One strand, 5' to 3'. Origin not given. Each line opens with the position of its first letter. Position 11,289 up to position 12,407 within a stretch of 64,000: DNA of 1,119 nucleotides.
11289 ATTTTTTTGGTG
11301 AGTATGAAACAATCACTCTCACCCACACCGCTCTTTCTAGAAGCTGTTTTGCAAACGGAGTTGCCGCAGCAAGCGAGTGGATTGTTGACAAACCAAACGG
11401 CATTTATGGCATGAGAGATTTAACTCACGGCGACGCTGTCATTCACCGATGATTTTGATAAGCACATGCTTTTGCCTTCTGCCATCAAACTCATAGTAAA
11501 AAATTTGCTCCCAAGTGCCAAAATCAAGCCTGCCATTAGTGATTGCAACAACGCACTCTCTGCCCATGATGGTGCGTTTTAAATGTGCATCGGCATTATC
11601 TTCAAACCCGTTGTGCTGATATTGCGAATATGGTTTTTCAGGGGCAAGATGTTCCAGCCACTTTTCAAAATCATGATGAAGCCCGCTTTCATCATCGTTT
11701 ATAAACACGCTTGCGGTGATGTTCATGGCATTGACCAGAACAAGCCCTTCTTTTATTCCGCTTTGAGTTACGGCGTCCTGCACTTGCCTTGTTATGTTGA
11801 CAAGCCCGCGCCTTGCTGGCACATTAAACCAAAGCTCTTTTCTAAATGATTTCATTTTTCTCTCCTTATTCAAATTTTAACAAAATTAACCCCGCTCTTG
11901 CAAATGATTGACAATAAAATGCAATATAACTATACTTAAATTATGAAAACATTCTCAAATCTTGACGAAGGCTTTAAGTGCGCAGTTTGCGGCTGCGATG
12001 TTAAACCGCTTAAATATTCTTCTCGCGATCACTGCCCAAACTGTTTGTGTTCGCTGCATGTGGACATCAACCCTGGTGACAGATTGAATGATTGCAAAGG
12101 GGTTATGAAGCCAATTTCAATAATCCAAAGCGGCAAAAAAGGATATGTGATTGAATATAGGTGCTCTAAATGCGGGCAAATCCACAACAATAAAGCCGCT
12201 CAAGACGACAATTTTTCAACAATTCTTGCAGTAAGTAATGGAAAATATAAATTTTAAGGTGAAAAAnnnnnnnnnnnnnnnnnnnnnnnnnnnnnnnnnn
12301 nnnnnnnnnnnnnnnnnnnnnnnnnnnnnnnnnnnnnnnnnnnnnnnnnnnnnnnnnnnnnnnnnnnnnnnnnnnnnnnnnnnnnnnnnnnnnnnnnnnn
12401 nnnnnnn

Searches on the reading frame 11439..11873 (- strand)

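Call 24: search_protein_families(library=pfam, proteins=[window:11439-11873:-], max_evalue=0.001)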
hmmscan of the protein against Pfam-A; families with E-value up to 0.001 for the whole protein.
window:11439-11873:- (144 aa): 1 family
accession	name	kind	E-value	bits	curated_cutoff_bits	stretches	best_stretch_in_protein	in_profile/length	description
PF01894.22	UPF0047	-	5.2e-38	130.2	27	1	26-141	1-117/117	Uncharacterised protein family UPF0047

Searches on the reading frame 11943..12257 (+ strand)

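Call 25: search_protein_families(library=pfam, proteins=[window:11943-12257:+], max_evalue=0.001)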
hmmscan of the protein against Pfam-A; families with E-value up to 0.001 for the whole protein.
window:11943-12257:+ (104 aa): 1 family
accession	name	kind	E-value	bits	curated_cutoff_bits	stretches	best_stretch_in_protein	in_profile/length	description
PF12647.12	RNHCP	-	5.5e-31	106.8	24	1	9-94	2-89/90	RNHCP domain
